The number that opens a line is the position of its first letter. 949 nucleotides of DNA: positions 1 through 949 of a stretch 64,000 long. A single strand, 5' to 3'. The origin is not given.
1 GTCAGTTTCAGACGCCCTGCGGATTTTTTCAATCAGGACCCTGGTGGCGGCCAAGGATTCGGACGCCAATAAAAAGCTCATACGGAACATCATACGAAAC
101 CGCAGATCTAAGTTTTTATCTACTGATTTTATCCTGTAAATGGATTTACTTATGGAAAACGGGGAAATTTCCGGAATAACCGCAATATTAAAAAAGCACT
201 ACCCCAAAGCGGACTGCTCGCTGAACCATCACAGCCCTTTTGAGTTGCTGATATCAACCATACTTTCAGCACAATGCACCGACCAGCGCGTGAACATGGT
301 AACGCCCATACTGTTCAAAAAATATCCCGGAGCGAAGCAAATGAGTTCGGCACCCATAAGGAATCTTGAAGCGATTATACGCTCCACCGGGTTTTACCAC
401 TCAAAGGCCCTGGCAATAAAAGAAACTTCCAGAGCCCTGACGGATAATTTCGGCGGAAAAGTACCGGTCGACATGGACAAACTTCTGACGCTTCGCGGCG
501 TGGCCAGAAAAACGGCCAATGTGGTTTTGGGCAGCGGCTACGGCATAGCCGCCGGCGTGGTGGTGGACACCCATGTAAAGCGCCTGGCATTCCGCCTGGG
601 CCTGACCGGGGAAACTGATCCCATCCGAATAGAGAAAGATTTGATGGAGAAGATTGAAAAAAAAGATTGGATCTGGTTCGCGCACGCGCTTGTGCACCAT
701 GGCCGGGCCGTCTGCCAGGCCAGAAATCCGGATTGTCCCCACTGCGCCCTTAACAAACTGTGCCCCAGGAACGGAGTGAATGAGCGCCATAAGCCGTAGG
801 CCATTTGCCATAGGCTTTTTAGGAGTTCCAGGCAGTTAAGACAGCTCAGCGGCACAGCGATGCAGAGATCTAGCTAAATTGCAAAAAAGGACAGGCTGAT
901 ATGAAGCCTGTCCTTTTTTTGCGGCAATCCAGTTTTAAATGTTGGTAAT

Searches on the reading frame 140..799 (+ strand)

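Call 70: search_protein_families(library=pfam, proteins=[window:140-799:+], max_evalue=0.0001)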
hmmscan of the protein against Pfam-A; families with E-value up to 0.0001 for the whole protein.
window:140-799:+ (219 aa): 1 family
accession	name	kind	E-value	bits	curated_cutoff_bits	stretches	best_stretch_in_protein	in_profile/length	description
PF00730.31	HhH-GPD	-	6.1e-22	78.4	26.2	1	38-173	1-107/108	HhH-GPD superfamily base excision DNA repair protein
